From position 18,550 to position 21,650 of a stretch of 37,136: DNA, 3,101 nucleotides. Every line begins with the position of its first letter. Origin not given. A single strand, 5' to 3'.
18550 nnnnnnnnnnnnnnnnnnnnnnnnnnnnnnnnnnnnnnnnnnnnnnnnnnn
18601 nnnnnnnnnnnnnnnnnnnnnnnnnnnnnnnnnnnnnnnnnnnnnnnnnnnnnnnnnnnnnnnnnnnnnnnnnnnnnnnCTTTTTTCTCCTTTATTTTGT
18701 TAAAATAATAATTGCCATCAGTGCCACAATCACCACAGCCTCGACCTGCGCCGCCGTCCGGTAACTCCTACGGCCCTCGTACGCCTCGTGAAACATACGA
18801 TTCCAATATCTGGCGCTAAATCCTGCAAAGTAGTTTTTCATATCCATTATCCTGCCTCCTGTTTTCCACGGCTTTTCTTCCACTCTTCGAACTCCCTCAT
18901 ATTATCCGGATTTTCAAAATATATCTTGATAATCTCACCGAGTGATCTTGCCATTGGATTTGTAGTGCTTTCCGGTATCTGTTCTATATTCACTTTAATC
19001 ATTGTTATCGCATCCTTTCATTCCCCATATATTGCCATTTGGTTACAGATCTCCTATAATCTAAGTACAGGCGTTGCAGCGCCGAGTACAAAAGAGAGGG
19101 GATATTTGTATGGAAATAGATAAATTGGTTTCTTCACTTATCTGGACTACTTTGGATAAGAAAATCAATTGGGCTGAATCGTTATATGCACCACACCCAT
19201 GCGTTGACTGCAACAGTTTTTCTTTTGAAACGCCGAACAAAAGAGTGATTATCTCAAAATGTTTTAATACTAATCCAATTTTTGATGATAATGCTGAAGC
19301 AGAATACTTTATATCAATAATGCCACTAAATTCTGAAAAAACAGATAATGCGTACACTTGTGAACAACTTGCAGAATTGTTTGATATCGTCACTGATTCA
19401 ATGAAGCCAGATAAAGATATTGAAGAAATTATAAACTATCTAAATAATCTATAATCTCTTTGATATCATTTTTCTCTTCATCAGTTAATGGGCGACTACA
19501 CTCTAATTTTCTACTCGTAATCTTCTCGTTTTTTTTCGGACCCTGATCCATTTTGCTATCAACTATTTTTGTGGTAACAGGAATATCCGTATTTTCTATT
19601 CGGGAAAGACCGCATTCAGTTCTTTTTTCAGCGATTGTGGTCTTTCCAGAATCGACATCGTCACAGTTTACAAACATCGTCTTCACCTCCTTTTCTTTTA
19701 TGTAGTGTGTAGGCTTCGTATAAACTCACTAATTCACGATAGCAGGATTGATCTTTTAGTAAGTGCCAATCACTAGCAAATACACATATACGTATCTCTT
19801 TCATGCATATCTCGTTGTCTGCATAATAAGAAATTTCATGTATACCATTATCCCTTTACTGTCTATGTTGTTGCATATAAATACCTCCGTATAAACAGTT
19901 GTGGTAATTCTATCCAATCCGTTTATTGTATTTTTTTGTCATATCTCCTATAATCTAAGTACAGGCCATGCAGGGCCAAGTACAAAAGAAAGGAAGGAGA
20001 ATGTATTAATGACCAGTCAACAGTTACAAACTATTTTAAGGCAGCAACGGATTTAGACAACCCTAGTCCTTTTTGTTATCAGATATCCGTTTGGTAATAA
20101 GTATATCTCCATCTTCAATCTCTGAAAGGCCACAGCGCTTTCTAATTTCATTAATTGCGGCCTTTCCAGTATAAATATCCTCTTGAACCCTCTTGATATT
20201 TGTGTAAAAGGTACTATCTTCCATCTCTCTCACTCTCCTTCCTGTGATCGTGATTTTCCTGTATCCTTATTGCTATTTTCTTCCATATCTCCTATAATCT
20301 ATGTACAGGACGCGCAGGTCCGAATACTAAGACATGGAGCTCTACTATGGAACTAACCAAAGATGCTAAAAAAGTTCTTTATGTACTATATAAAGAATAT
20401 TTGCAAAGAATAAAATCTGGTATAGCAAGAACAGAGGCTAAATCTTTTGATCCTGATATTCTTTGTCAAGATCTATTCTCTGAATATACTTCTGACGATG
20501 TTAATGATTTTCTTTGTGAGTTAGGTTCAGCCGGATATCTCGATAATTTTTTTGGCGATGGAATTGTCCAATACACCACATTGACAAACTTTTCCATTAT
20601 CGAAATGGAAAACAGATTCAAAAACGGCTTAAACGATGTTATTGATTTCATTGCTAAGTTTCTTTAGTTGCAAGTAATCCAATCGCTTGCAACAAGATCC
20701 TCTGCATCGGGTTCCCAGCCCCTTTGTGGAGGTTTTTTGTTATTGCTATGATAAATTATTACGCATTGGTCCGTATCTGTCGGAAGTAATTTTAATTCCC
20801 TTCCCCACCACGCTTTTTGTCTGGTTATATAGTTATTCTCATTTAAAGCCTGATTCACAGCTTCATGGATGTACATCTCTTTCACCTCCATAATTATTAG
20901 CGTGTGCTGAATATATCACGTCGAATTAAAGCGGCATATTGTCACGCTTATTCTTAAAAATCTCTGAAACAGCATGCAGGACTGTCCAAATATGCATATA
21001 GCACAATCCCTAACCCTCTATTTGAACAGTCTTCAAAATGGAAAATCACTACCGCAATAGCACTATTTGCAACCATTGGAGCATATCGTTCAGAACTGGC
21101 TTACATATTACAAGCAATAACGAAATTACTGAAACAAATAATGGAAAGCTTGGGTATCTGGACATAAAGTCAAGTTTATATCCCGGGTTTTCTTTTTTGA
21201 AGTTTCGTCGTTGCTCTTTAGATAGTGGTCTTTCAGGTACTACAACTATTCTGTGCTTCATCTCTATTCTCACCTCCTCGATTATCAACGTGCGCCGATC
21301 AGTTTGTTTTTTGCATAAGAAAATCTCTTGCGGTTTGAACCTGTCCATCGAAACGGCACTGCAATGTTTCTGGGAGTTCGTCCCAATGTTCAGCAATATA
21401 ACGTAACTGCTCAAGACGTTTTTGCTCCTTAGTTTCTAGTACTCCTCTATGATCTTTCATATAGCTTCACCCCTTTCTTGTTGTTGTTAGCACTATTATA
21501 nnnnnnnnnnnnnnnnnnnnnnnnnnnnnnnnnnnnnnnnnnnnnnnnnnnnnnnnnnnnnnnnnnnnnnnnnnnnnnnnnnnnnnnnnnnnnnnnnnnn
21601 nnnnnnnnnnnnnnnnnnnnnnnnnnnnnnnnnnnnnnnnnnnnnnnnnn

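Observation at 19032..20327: Three copies of a promoter fused to a 5'-terminal stem-loop, with compensatory base changes in the stem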

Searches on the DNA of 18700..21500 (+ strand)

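Call 8: search_dna_similar(query=window:18700-21500:+, collection=phages, mode=distant, max_rows=20)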
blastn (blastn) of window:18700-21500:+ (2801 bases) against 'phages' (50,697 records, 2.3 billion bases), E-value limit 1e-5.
Records with a match: 1; places in all: 1; records where one place covers at least 80% of the query: 0.
Best place of each record, by identity: 80-90% 1.
By first word of the organism name: Blautia 1.
By host as written in the record: Blautia coccoides 1.
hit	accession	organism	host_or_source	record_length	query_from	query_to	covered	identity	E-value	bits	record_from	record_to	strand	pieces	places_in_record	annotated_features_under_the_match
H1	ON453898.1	Blautia phage Montmirail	Blautia coccoides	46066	337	406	2%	81.4%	2e-8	69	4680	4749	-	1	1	hypothetical protein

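Call 9: get_annotated_region(hit=H1, flank=4000)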
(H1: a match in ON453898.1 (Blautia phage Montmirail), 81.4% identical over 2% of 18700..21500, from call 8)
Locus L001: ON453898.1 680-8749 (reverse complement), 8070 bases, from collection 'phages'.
description: Blautia phage Montmirail, complete genome.
organism: Blautia phage Montmirail (NCBI taxid 2951970)
taxonomy: Viruses
host: Blautia coccoides; source: feces; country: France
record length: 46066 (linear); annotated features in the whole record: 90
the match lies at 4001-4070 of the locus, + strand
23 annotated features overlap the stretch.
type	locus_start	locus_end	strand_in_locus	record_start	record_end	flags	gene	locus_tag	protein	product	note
CDS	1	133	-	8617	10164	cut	-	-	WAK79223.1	terminase large subunit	rasttk_feature_creation_tool=/opt/patric-common/ runtime/bin/phanotate version 1.5.0; ...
CDS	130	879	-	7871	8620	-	-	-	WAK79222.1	exonuclease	rasttk_feature_creation_tool=/opt/patric-common/ runtime/bin/phanotate version 1.5.0; HHpred against PHROGS v3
CDS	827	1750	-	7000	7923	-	-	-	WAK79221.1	hypothetical protein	rasttk_feature_creation_tool=/opt/patric-common/ runtime/bin/phanotate version 1.5.0; ...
CDS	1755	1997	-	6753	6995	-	-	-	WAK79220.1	hypothetical protein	rasttk_feature_creation_tool=/opt/patric-common/ runtime/bin/phanotate version 1.5.0; ...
CDS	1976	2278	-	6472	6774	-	-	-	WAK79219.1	hypothetical protein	rasttk_feature_creation_tool=/opt/patric-common/ runtime/bin/phanotate version 1.5.0; ...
CDS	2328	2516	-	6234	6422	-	-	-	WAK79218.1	hypothetical protein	rasttk_feature_creation_tool=/opt/patric-common/ runtime/bin/phanotate version 1.5.0; ...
CDS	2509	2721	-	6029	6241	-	-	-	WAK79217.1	hypothetical protein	rasttk_feature_creation_tool=/opt/patric-common/ runtime/bin/phanotate version 1.5.0; ...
CDS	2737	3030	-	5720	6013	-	-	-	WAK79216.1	pentapeptide repeat family protein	rasttk_feature_creation_tool=/opt/patric-common/ runtime/bin/phanotate version 1.5.0; ...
CDS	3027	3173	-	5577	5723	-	-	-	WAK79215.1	hypothetical protein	rasttk_feature_creation_tool=/opt/patric-common/ runtime/bin/phanotate version 1.5.0; ...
CDS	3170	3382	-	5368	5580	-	-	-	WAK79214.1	excisionase and transcriptional regulator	rasttk_feature_creation_tool=/opt/patric-common/ runtime/bin/phanotate version 1.5.0; HHpred against PHROGS v3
CDS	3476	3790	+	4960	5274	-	-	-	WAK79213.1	hypothetical protein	rasttk_feature_creation_tool=/opt/patric-common/ runtime/bin/phanotate version 1.5.0; ...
CDS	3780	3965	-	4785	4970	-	-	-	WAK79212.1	hypothetical protein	rasttk_feature_creation_tool=/opt/patric-common/ runtime/bin/phanotate version 1.5.0; ...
CDS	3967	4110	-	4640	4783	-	-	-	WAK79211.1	hypothetical protein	rasttk_feature_creation_tool=/opt/patric-common/ runtime/bin/phanotate version 1.5.0; ...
CDS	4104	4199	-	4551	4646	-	-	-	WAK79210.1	hypothetical protein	rasttk_feature_creation_tool=/opt/patric-common/ runtime/bin/phanotate version 1.5.0; ...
CDS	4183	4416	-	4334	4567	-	-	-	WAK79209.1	hypothetical protein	rasttk_feature_creation_tool=/opt/patric-common/ runtime/bin/phanotate version 1.5.0; ...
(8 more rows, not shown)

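Call 16: search_rna_families(source=window, start=18950, end=20450, threshold=evalue, max_evalue=10)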
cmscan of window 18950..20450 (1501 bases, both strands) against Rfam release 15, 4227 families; matches with E-value up to 10: 7.
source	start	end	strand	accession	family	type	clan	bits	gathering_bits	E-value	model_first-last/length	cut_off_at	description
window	19408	19476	+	RF00896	mir-787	Gene; miRNA;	-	27.4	57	0.0076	1-72/72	no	mir-787 microRNA precursor family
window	20076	20158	-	RF01506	Afu_294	Gene; snRNA; snoRNA; CD-box;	-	21.9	43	0.14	1-83/83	no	A. fumigatus snoRNA Afu_294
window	19307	19342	+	RF01352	CRISPR-DR43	Gene; CRISPR;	CL00014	21.6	35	1.6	1-29/29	no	CRISPR RNA direct repeat element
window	19305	19373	-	RF02407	snoR122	Gene; snRNA; snoRNA; CD-box;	-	18.6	36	4.3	1-74/74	no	Small nucleolar RNA snoR122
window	19504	19554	-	RF03081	DUF805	Cis-reg;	CL00115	18.2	51.1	2.8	1-68/68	no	DUF805 RNA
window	20115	20173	-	RF03464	mir-465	Gene; miRNA;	CL00136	15.9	65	8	1-79/79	no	mir-465 microRNA precursor family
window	19744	19906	+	RF02060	STnc410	Gene; sRNA;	-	15.5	50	1.9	1-158/158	no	Enterobacterial sRNA STnc410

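Call 29: build_rna_model(alignment_id=A1, structure=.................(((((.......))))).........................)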
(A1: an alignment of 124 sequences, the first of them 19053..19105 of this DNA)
Model R1 built from alignment A1 (124 sequences, 59 columns); structure: as given.
model positions 51; base pairs 4; branch points 0; effective number of sequences 26.34; information 1.086 bits per position. Calibrated on 0.2 Mb of random sequence (short: E-values are rough).
structure used (alignment columns):
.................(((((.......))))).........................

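Call 30: search_with_rna_model(model_id=R1, source=window, filters=off, max_evalue=10, show_alignments=5)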
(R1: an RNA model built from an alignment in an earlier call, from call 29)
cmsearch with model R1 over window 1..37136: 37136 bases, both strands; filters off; matches with E-value up to 10: 21.
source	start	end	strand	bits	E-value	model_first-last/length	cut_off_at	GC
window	19053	19103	+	65.6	5.6e-15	1-51/51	no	0.49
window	19947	19997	+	63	2.5e-14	1-51/51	no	0.45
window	20291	20341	+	46.2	4.9e-10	1-51/51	no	0.47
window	22130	22183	-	13.7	0.095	1-51/51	no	0.37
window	29452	29491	-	13.3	0.13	1-51/51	no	0.28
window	36811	36858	+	9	1.5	1-51/51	no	0.35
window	25650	25693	+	9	1.5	1-51/51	no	0.41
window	22353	22381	-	8.5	2.1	1-51/51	no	0.14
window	22825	22853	+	8.4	2.1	1-51/51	no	0.21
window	19685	19713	-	8.4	2.2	1-51/51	no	0.38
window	12522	12569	-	8.2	2.4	1-51/51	no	0.29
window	18685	18712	-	8.1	2.6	1-51/51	no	0.14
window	36932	36946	+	7.5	3.6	18-31/51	no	0.53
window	32041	32074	-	6.8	5.5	1-51/51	no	0.38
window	21468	21502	-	6.8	5.5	1-51/51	no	0.37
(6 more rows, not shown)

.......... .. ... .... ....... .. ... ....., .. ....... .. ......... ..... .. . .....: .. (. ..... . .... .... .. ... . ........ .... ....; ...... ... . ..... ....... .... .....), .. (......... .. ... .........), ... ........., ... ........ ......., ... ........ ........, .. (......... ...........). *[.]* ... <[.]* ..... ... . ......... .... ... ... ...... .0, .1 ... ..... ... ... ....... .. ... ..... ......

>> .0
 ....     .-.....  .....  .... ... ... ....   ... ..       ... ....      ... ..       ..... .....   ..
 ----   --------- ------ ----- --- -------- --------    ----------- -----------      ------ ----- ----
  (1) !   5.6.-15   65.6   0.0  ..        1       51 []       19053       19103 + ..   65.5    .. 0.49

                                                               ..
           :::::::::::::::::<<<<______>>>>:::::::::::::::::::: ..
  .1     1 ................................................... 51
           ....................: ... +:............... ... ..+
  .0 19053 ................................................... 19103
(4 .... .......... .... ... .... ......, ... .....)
